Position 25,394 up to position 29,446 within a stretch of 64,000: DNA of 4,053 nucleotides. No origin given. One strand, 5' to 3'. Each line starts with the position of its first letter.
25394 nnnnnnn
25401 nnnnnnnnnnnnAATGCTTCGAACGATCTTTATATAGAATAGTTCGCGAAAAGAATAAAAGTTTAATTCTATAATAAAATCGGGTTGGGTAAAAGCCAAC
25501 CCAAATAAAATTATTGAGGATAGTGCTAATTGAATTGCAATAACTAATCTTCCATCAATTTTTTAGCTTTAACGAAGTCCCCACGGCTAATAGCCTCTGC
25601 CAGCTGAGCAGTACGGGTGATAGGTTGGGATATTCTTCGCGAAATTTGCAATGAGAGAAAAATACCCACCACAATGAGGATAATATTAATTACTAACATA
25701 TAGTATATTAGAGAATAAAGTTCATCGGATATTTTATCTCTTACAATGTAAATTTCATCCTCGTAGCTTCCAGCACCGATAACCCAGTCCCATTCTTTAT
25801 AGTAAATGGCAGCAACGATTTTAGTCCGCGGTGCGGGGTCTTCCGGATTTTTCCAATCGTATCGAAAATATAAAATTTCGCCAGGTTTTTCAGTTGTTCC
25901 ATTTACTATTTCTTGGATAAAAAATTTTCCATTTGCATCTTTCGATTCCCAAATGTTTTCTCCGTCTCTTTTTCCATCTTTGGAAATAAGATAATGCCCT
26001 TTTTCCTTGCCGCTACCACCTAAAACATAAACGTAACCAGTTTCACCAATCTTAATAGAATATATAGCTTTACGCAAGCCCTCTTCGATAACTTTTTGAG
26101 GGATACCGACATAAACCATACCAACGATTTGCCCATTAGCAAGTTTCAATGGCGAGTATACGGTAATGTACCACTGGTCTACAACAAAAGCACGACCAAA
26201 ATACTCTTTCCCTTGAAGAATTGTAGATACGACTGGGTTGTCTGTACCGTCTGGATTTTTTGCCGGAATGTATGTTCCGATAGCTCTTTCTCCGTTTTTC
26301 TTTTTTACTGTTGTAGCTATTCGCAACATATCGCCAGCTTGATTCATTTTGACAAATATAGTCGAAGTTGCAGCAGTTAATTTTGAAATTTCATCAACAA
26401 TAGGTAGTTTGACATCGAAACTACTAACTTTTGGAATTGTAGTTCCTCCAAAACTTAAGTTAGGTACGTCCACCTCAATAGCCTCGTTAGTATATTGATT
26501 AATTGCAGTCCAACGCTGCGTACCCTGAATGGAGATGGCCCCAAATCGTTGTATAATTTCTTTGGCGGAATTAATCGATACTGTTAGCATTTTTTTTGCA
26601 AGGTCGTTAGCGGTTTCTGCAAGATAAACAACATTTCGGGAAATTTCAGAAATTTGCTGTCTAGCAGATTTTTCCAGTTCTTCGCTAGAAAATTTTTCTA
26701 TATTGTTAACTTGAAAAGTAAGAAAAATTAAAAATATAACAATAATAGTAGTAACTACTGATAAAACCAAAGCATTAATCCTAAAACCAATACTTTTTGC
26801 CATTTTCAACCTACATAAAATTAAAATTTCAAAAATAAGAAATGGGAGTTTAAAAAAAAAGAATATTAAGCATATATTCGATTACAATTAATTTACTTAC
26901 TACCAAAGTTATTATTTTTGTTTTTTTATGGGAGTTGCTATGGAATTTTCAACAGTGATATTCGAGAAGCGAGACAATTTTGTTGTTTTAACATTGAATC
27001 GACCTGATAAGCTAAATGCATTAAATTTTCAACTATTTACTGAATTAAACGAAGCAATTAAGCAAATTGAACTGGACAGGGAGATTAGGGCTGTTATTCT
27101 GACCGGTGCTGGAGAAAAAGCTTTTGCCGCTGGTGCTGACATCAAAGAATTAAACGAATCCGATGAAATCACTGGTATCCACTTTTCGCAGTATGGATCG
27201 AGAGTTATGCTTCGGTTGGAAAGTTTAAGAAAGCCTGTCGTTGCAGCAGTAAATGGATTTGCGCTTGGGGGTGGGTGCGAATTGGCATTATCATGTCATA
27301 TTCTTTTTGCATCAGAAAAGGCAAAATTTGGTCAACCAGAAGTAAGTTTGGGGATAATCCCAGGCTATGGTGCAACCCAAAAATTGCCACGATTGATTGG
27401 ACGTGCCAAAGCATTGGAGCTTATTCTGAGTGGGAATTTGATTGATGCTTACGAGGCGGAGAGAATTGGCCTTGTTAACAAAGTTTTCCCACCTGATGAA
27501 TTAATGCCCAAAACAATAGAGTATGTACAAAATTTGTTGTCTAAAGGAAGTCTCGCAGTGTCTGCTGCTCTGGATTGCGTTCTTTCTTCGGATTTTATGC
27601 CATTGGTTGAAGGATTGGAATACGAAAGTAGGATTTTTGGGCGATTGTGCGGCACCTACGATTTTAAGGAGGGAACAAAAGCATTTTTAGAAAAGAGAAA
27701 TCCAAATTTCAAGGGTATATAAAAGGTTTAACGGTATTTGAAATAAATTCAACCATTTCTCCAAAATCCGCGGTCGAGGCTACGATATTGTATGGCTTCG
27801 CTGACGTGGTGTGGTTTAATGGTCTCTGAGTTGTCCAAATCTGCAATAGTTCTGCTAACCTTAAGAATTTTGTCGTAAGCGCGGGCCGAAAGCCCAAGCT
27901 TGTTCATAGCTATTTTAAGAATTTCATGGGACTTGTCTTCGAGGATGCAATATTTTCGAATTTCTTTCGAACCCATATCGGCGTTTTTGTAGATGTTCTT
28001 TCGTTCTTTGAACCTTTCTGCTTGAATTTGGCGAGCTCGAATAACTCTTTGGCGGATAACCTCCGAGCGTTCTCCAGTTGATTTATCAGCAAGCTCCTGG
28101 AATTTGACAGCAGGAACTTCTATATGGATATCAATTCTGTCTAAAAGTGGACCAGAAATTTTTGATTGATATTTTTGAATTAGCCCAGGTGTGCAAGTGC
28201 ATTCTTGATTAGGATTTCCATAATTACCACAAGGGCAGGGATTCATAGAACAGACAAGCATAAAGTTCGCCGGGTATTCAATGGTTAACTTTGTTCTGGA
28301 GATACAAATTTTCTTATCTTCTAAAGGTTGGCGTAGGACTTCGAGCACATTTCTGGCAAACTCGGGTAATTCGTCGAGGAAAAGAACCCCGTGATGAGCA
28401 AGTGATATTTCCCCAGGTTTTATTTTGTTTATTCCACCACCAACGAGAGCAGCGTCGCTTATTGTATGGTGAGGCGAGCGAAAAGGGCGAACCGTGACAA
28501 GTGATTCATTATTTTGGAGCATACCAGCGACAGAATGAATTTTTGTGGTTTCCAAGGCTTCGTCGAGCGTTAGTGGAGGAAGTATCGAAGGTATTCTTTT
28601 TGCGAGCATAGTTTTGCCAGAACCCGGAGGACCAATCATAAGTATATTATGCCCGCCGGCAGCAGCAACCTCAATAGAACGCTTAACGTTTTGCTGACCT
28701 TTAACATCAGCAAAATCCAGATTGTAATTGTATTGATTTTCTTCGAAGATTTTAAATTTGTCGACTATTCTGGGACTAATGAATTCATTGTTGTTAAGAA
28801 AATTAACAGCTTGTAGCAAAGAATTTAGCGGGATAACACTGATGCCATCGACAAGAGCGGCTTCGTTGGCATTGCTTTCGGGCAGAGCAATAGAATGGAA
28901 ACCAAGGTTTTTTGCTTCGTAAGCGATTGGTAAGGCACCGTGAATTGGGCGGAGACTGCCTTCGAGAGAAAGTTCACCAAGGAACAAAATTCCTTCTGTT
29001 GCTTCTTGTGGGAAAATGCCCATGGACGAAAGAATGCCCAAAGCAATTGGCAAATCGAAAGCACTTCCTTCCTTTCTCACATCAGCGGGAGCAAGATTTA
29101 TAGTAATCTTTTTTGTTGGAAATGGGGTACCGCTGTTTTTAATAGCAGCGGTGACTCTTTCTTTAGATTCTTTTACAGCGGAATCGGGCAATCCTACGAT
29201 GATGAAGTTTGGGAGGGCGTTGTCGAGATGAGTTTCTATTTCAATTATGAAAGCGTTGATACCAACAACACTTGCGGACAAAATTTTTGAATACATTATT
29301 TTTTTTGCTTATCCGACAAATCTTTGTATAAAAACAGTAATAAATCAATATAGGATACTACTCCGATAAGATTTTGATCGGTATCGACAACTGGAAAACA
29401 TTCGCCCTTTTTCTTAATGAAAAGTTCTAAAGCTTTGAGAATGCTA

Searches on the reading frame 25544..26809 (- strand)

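Call 97: search_protein_families(library=pfam, proteins=[window:25544-26809:-], max_evalue=0.000001)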
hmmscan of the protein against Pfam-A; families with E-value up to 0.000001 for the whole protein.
window:25544-26809:- (421 aa): 5 families
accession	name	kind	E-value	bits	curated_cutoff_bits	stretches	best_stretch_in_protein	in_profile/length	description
PF17201.10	Cache_3-Cache_2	-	4.8e-89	299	27.7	1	42-361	5-297/299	Cache 3/Cache 2 fusion domain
PF17202.10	sCache_3_3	-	1.3e-29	103.1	28.8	1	136-246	8-105/107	Single cache domain 3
PF17200.10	sCache_2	-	6.5e-23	81.8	25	1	243-360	39-152/155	Single Cache domain 2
PF08269.17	dCache_2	-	4.6e-20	72.4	26.5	1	228-354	177-298/298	Cache domain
PF17203.10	sCache_3_2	-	3.6e-07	30.8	28.4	0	195-248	85-138/140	Single cache domain 3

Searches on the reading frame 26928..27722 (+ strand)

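Call 97: search_protein_families(library=pfam, proteins=[window:26928-27722:+], max_evalue=0.000001)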
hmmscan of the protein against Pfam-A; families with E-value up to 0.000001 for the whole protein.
window:26928-27722:+ (264 aa): 2 families
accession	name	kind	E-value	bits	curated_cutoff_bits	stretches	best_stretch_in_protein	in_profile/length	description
PF00378.25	ECH_1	-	2.3e-69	234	27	1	15-263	3-250/251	Enoyl-CoA hydratase/isomerase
PF16113.10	ECH_2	-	7.2e-40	137.9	27.2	1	20-192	3-177/335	Enoyl-CoA hydratase/isomerase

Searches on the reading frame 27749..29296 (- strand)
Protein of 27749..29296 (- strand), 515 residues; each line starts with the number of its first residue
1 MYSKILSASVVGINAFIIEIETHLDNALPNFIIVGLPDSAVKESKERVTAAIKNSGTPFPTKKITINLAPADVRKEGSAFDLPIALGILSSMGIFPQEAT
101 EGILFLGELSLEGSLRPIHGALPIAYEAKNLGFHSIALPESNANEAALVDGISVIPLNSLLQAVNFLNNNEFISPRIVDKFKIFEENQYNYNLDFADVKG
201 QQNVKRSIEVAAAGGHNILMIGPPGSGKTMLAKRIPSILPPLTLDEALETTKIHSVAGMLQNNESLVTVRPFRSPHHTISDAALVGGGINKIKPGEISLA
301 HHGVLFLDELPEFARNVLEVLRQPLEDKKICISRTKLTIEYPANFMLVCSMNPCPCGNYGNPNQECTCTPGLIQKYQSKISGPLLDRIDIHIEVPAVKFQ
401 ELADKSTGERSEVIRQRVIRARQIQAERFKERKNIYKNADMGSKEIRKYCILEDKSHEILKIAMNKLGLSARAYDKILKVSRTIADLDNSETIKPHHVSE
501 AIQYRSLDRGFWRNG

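Call 97: search_protein_families(library=pfam, proteins=[window:27749-29296:-], max_evalue=0.000001)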
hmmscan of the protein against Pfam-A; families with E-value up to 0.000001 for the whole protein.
window:27749-29296:- (515 aa): 5 families
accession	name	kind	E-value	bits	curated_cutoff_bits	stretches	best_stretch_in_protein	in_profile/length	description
PF01078.27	Mg_chelatase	-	4.9e-99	330.3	20.3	1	194-401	1-206/207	Magnesium chelatase, subunit ChlI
PF13541.12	ChlI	-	1.2e-45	154.7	27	1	20-142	1-121/121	Subunit ChlI of Mg-chelatase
PF13335.12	Mg_chelatase_C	-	3.8e-34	117.6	26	1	408-505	1-94/94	Magnesium chelatase, subunit ChlI C-terminal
PF07728.20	AAA_5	-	1.2e-09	38.8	22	1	217-355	1-125/139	AAA domain (dynein-related subfamily)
PF00493.29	MCM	-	1.4e-07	31.3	23.3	0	292-390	112-200/224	MCM P-loop domain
